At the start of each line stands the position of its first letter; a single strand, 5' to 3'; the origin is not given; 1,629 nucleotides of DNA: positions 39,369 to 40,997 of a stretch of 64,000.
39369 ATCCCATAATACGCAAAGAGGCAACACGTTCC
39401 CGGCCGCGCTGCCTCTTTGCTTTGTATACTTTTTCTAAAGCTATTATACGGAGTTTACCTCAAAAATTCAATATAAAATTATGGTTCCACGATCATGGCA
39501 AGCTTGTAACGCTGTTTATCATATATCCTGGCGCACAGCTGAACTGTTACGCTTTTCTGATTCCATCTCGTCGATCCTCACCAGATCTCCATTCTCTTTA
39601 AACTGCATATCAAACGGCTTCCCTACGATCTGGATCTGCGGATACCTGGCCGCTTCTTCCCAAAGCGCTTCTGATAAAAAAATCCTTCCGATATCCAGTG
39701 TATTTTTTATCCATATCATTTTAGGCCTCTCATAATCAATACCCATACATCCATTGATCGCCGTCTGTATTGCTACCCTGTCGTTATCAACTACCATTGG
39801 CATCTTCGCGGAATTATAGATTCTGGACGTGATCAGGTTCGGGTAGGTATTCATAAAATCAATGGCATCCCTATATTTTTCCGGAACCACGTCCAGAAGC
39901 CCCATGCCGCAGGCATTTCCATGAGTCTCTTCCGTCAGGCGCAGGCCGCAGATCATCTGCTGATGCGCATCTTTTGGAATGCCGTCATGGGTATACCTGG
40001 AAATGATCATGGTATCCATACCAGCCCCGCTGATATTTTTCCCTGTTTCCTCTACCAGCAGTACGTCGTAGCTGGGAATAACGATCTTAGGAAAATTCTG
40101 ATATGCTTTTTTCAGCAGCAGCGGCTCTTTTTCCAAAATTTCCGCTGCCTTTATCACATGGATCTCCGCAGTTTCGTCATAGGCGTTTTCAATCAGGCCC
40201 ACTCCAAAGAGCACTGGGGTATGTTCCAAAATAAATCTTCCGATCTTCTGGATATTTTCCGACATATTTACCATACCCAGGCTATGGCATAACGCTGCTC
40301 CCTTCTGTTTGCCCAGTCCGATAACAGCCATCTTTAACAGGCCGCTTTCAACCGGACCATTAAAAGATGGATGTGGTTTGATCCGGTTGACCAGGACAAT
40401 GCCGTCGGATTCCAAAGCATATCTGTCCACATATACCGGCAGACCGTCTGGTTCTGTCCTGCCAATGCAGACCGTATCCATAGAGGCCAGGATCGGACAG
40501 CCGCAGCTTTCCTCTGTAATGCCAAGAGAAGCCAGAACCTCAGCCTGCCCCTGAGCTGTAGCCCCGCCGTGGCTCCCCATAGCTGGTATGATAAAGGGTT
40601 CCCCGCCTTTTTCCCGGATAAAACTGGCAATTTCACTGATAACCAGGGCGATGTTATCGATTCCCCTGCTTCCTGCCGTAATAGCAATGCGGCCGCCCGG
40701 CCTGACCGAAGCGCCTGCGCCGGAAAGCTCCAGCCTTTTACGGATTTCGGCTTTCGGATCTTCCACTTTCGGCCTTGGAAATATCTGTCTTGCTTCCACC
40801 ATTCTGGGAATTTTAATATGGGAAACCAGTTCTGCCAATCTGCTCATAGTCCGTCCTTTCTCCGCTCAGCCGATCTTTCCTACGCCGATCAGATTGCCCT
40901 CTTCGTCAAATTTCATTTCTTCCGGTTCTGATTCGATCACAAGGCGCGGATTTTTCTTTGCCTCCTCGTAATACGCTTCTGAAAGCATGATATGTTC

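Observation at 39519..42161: Tandem LarA-family paralogs inside the gudD-garD operon: candidate aldarate epimerases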

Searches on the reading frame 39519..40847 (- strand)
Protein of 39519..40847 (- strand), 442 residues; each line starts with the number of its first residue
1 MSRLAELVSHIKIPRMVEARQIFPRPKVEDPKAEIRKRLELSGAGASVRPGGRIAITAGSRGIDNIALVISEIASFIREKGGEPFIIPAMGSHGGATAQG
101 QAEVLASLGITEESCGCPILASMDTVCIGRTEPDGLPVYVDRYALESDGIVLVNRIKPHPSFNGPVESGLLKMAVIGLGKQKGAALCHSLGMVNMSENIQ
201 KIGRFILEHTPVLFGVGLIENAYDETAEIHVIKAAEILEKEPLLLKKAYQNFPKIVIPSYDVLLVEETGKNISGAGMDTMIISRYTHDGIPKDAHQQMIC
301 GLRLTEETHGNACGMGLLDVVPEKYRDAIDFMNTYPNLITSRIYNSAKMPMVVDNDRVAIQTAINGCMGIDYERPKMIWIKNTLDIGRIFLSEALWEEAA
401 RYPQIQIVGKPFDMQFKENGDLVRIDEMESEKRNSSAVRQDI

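Call 3: search_protein_families(library=pfam, proteins=[window:39519-40847:-])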
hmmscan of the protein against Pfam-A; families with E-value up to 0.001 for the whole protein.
window:39519-40847:- (442 aa): 1 family
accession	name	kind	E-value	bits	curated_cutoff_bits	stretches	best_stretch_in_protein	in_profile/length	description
PF09861.14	Lar_N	-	0.00024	20.8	23.3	1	83-193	90-196/204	Lactate racemase N-terminal domain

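Call 4: search_protein_families(library=ncbifam, proteins=[window:39519-40847:-])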
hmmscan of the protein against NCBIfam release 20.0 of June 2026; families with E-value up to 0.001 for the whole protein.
window:39519-40847:- (442 aa): 2 families
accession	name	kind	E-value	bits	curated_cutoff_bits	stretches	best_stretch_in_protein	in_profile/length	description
NF052515.1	NPN_iso_grp_22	equivalog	1e-153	511.9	400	1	13-400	1-390/392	nickel pincer cofactor-dependent isomerase, group 22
NF052593.1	NPN_racem_MAR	equivalog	0.0005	18.8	500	1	86-199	97-206/415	nickel-dependent malate racemase, LarAH6 family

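Call 32: find_homologous_proteins(query=window:39519-40847:-)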
Query window:39519-40847:- (442 aa): 7972 proteins with E <= 0.001 among 8000 candidates; the best 120 are listed.
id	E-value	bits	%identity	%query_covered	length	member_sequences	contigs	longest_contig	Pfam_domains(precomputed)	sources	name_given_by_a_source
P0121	6.7e-292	985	99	100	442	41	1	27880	-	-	-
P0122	3.8e-232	788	79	98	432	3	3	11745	PF09861.15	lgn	-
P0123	1.1e-227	774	77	97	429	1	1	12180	-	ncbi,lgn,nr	ncbi:MAG: lactate racemase domain-containing protein [Eubacteriales bacterium]|nr:lactate racemase d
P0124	1.6e-227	773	78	97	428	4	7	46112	-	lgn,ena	-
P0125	1.3e-224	764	77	97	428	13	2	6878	-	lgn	-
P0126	2.0e-220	750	77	97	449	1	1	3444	PF04015.18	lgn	-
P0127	1.9e-213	727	73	97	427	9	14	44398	-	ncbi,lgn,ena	-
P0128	1.3e-203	694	69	99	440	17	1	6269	PF09861.15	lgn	-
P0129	8.3e-202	689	72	97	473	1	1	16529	-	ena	-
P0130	1.9e-180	618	63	95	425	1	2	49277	PF04015.18,PF09861.15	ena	-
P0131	2.1e-176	605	62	97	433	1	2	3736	-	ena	-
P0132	2.8e-175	601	62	96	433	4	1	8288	-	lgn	-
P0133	3.6e-175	601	63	96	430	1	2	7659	-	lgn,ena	-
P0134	1.0e-171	589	60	96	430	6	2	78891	-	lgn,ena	-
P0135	1.4e-167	576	59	96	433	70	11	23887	-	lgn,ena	-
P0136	3.5e-158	545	56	96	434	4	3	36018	-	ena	-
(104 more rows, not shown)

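Call 33: find_encoding_contigs(protein=P0124, flank=10000, max_places=1)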
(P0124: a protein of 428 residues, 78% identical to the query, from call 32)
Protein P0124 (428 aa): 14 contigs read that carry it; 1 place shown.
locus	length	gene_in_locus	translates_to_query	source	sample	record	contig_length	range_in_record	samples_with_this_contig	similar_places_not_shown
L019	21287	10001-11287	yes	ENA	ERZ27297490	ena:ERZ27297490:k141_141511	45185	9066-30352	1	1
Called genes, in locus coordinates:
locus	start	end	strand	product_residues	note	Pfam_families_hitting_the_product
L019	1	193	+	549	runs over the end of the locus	PF05524:PEP-utilisers_N, PF00391:PEP-utilizers, PF02896:PEP-utilizers_C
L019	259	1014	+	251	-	PF08220:HTH_DeoR, PF08279:HTH_11 (weak), PF08280:HTH_Mga (faint), PF00455:DeoRC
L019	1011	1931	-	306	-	PF00126:HTH_1, PF03466:LysR_substrate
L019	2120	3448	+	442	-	PF13378:MR_MLE_C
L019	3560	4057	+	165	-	PF07331:TctB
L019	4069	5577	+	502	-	PF01970:TctA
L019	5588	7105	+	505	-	PF08666:SAF, PF04295:GD_AH_second, PF20629:GD_AH_C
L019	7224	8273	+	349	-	PF03401:TctC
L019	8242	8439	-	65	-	-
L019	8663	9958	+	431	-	PF09861:Lar_N, PF04015:DUF362 (weak)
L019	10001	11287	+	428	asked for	-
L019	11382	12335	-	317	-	PF01261:AP_endonuc_2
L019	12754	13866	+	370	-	PF03401:TctC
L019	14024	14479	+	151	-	PF07331:TctB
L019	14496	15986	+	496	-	PF01970:TctA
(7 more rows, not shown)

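Call 34: find_encoding_contigs(protein=P0134, flank=10000, max_places=1)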
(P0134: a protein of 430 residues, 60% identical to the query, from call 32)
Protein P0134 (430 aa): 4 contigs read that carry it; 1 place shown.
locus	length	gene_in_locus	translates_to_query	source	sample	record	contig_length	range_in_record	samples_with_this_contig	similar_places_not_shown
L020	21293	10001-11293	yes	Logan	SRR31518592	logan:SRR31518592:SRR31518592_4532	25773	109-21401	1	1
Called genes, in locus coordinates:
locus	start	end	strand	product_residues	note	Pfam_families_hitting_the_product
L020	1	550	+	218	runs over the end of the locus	?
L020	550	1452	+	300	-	PF01180:DHO_dh, PF01207:Dus, PF03060:NMO (weak), PF00977:His_biosynth (weak)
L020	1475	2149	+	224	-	PF00156:Pribosyltran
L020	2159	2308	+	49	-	-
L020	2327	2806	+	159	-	PF04892:VanZ-LLP1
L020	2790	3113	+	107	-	-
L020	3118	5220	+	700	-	PF02073:Peptidase_M29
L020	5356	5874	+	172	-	PF00731:AIRC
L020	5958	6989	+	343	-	PF00586:AIRS, PF02769:AIRS_C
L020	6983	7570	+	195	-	PF00551:Formyl_trans_N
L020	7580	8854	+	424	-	PF02844:GARS_N, PF01071:GARS_A, PF02786:CPSase_L_D2 (weak), PF02222:ATP-grasp (weak), PF02843:GARS_C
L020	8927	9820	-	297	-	PF00126:HTH_1, PF03466:LysR_substrate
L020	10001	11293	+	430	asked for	-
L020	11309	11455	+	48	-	-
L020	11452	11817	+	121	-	PF00939:Na_sulph_symp (weak), PF03600:CitMHS (weak)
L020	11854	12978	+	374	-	PF02746:MR_MLE_N, PF13378:MR_MLE_C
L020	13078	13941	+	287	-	PF24758:LRR_At5g56370 (faint)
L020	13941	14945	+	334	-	PF14397:ATPgrasp_ST (faint), PF14398:ATPgrasp_YheCD (weak)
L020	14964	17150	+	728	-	PF00884:Sulfatase, PF04055:Radical_SAM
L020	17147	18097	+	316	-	-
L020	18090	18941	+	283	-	PF00588:SpoU_methylase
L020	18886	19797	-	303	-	PF00126:HTH_1, PF03466:LysR_substrate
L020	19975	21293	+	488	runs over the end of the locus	PF00664:ABC_membrane, PF00005:ABC_tran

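Call 35: find_encoding_contigs(protein=P0136, flank=10000, max_places=1)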
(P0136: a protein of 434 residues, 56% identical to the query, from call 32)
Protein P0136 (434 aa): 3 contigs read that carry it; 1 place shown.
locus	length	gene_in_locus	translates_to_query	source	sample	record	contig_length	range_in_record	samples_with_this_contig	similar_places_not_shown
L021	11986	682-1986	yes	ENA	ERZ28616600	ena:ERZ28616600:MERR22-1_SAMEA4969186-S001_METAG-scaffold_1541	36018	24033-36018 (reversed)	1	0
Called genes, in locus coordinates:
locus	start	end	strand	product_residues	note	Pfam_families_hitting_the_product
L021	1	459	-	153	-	?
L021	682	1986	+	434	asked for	-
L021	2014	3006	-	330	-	PF01946:Thi4 (weak), PF00070:Pyr_redox (faint), PF01266:DAO (weak), PF03486:HI0933_like (faint), PF07992:Pyr_redox_2, PF13450:NAD_binding_8, PF13738:Pyr_redox_3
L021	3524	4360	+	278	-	PF02481:DNA_processg_A, PF18306:LDcluster4 (faint)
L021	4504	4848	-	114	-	PF14537:Cytochrom_c3_2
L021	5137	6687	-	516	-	PF01946:Thi4 (faint), PF00890:FAD_binding_2, PF01266:DAO (weak), PF03486:HI0933_like (weak), PF07992:Pyr_redox_2 (weak), PF12831:FAD_oxidored, PF13450:NAD_binding_8 (weak)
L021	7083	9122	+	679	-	PF12974:Phosphonate-bd, PF00512:HisKA, PF02518:HATPase_c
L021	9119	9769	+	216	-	PF00072:Response_reg, PF00196:GerE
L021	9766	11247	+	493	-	PF00890:FAD_binding_2, PF01266:DAO, PF03486:HI0933_like, PF07992:Pyr_redox_2, PF12831:FAD_oxidored, PF13450:NAD_binding_8 (weak), PF13738:Pyr_redox_3 (faint)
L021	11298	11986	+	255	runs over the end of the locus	PF00702:Hydrolase, PF12710:HAD (weak), PF13419:HAD_2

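Call 61: find_encoding_contigs(protein=P0130, flank=8000, max_places=1)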
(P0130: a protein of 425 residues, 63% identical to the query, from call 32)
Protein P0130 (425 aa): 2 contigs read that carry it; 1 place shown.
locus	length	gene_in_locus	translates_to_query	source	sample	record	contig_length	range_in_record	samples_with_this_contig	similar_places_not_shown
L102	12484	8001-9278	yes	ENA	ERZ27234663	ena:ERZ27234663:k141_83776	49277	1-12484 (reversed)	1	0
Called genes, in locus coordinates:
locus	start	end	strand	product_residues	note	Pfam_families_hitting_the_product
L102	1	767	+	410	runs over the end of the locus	PF13483:Lactamase_B_3, PF12706:Lactamase_B_2 (weak)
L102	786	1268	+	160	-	PF00359:PTS_EIIA_2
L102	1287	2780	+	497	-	PF03611:EIIC-GAT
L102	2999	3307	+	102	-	PF02302:PTS_IIB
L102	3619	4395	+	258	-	PF00702:Hydrolase, PF13419:HAD_2, PF13242:Hydrolase_like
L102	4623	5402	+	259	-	PF01047:MarR (weak), PF13412:HTH_24, PF04703:FaeA (weak), PF08220:HTH_DeoR, PF08279:HTH_11, PF00455:DeoRC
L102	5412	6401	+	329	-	PF00224:PK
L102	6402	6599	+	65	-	-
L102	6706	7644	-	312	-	PF01569:PAP2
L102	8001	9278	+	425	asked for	PF09861:Lar_N (weak), PF04015:DUF362 (weak)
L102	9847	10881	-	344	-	PF00962:A_deaminase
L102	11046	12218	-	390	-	PF00465:Fe-ADH, PF13685:Fe-ADH_2, PF25137:ADH_Fe_C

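Call 62: find_encoding_contigs(protein=P0135, flank=8000, max_places=1)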
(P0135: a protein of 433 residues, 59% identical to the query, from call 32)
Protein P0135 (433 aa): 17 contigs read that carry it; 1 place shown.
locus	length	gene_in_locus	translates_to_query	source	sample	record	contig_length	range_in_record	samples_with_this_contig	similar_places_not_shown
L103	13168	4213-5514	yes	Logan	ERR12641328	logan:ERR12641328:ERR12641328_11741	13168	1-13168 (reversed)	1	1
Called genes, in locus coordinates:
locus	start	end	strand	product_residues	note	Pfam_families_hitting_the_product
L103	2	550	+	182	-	?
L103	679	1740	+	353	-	PF03401:TctC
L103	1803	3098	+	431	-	PF09861:Lar_N, PF04015:DUF362 (weak)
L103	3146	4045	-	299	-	PF00126:HTH_1, PF03466:LysR_substrate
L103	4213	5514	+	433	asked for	-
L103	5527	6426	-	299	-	PF00126:HTH_1, PF03466:LysR_substrate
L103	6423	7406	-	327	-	PF00126:HTH_1, PF03466:LysR_substrate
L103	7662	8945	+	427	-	PF00939:Na_sulph_symp, PF03600:CitMHS, PF06808:DctM (weak), PF03600:CitMHS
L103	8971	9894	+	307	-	PF00135:COesterase, PF01738:DLH (faint), PF20434:BD-FAE, PF07859:Abhydrolase_3, PF00326:Peptidase_S9 (faint)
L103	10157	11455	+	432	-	PF14691:Fer4_20, PF07992:Pyr_redox_2 (weak), PF01946:Thi4 (faint), PF00070:Pyr_redox (faint), PF01266:DAO (faint), PF07992:Pyr_redox_2, PF13450:NAD_binding_8, PF13738:Pyr_redox_3, +1 more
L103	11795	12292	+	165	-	PF07331:TctB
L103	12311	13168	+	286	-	?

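Call 63: find_encoding_contigs(protein=P0129, flank=8000, max_places=1)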
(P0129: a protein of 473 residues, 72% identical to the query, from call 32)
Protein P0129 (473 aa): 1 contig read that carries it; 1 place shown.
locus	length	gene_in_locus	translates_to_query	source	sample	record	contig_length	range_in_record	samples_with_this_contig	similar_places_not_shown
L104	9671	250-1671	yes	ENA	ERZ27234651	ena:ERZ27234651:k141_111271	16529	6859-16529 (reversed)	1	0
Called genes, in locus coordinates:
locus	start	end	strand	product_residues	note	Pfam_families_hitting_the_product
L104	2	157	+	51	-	?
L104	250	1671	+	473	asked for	-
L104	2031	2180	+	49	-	-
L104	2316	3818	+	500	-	PF01368:DHH, PF02272:DHHA1 (weak)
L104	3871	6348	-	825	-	PF13676:TIR_2, PF13360:PQQ_2 (weak)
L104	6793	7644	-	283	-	PF03631:Virul_fac_BrkB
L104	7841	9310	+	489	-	PF00232:Glyco_hydro_1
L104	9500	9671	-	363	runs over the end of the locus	PF01113:DapB_N (faint), PF16654:DAPDH_C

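Call 65: search_protein_families(library=ncbifam, proteins=[L020:11854-12978:+], max_evalue=1e-10)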
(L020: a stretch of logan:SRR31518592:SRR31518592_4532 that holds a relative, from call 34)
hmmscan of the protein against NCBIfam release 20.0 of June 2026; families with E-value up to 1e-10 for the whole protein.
L020:11854-12978:+ (374 aa): 9 families
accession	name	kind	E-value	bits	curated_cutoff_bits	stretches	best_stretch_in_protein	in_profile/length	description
NF040790.2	glucon_galact_dh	equivalog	8.4e-39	133.5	750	2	152-304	131-276/390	bifunctional D-gluconate/D-galactonate dehydratase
NF010624.0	PRK14017.1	equivalog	1.4e-34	119.8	311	2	15-126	12-123/382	galactonate dehydratase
NF043051.1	ManoateDhtManD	equivalog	9e-33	113.7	550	2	13-129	12-129/403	D-mannonate dehydratase ManD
NF011654.0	PRK15072.1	subfamily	1.4e-31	109.7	430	1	17-305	16-292/404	D-galactonate dehydratase family protein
NF047820.1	TalGalacDh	equivalog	5.5e-27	94.7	500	1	17-129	37-150/371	L-talarate/galactarate dehydratase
NF040866.1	AraD_Arch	equivalog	8e-25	87.6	650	1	14-127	30-144/372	arabinonate dehydratase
NF011968.0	PRK15440.1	equivalog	6e-24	84.7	393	1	19-124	60-164/395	L-rhamnonate dehydratase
TIGR02534.1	mucon_cyclo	subfamily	7.9e-14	51.5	334.95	0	17-124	28-138/368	muconate/chloromuconate family cycloisomerase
NF043002.1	HProlDhtase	equivalog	1.3e-13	50.6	500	1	21-123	36-139/366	cis-3-hydroxy-L-proline dehydratase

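Call 91: predict_structure(alignment_id=A3)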
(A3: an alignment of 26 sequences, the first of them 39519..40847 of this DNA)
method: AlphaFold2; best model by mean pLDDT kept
length: 442 residues; sequences in the alignment: 26
mean_pLDDT: 90.6   pTM: 0.85
mean pLDDT of the five models: 90.6, 88.9, 88.2, 88.1, 87.5
residues with pLDDT >= 90: 315; 70-90: 96; 50-70: 25; < 50: 6
segments of 3 or more residues with pLDDT < 50: 437-442
pLDDT, mean of each block of 10 residues (from residue 1): 88 96 95 97 93 95 91 98 96 74 93 97 95 93 98 93 91 95 89 89 97 97 94 97 96 92 93 81 79 85 89 90 95 71 78 97 97 96 93 94 94 96 86 53 39
secondary structure, 60 per line:
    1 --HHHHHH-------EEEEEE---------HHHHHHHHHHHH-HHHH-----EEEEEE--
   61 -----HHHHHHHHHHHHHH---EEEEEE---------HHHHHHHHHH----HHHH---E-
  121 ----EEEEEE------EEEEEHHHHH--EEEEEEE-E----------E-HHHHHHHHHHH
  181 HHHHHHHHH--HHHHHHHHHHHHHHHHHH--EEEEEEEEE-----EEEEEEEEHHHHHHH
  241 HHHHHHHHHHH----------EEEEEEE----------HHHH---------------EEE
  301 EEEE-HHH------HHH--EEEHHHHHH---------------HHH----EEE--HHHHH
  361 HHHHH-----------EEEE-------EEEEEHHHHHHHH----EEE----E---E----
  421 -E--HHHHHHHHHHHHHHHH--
elements in order: H3-8 E16-21 H31-42 H44-47 E53-58 H66-79 E83-88 H98-107 H112-115 E125-130 E137-141 H142-146 E149-155 H170-189 H192-209 E212-220 E226-233 H234-251 E262-268 H279-282 E298-304 E320-322 H323-328 E351-353 H356-365 E377-380 E388-392 H393-400 E405-407 H425-440

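Call 94: fold_search(model_id=the predicted structure, library=pdb)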
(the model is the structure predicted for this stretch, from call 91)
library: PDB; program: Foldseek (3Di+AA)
matches with E <= 10: 1291; with E <= 0.001: 16
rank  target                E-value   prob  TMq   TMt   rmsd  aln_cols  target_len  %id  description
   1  9eia_B                1.4e-10  1.00  0.52  0.54   7.3       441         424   15  A broad-substrate spectrum lactate racemase A from Isosphaera pallida in complex with copurified D-lactate (released 2025-01-29)
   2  7s91                  1.9e-10  1.00  0.47  0.51   7.8       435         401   16  Structure of the malate racemase mar2 apoprotein from Thermoanaerobacterium thermosaccharolyticum at 2.25 angstroms reso (released 2021-10-13)
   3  9q3j_H                4.3e-10  1.00  0.47  0.46   8.2       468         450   15  Structures of LarA-like nickel-pincer nucleotide cofactor-utilizing enzyme with a single catalytic histidine residue f (released 2025-09-17)
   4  9q3j_G                5.8e-10  1.00  0.44  0.43   8.2       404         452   16  Structures of LarA-like nickel-pincer nucleotide cofactor-utilizing enzyme with a single catalytic histidine residue f (released 2025-09-17)
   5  6d6z                  7.4e-10  1.00  0.50  0.55   6.5       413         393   17  Structure of the malate racemase apoprotein from Thermoanaerobacterium thermosaccharolyticum (released 2019-04-24)
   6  2yjg_A                1.1e-09  1.00  0.43  0.45   4.4       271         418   16  Structure of the lactate racemase apoprotein from Thermoanaerobacterium thermosaccharolyticum (released 2012-05-30)
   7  9eia_A                2.3e-09  1.00  0.52  0.54   7.2       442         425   14  A broad-substrate spectrum lactate racemase A from Isosphaera pallida in complex with copurified D-lactate (released 2025-01-29)
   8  9eid                  6.9e-09  1.00  0.53  0.55   7.6       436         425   14  A broad-substrate spectrum lactate racemase A from Isosphaera pallida in complex with D-2-Hydroxybutyrate (released 2025-01-29)
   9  9q3j_A                7.3e-09  1.00  0.52  0.51   7.0       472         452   13  Structures of LarA-like nickel-pincer nucleotide cofactor-utilizing enzyme with a single catalytic histidine residue f (released 2025-09-17)
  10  5huq_A                1.3e-08  1.00  0.51  0.52   8.7       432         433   15  A tethered niacin-derived pincer complex with a nickel-carbon bond in lactate racemase (released 2016-02-10)
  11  5huq_B                1.5e-08  1.00  0.48  0.49   9.5       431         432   15  A tethered niacin-derived pincer complex with a nickel-carbon bond in lactate racemase (released 2016-02-10)
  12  9q3j_D                1.7e-08  1.00  0.50  0.49   9.0       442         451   14  Structures of LarA-like nickel-pincer nucleotide cofactor-utilizing enzyme with a single catalytic histidine residue f (released 2025-09-17)
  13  8ezf                  2.7e-08  1.00  0.49  0.52   8.3       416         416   13  A tethered niacin-derived pincer complex with a nickel-carbon or sulfite-carbon bond in lactate racemase R98A/R100A vari (released 2023-01-25)
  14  6c1w_A                4.7e-08  1.00  0.50  0.51   7.5       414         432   13  A tethered niacin-derived pincer complex with a nickel-carbon or sulfite-carbon bond in lactate racemase (released 2018-03-14)
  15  2yjg_B                9.1e-08  1.00  0.45  0.47   5.3       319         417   14  Structure of the lactate racemase apoprotein from Thermoanaerobacterium thermosaccharolyticum (released 2012-05-30)
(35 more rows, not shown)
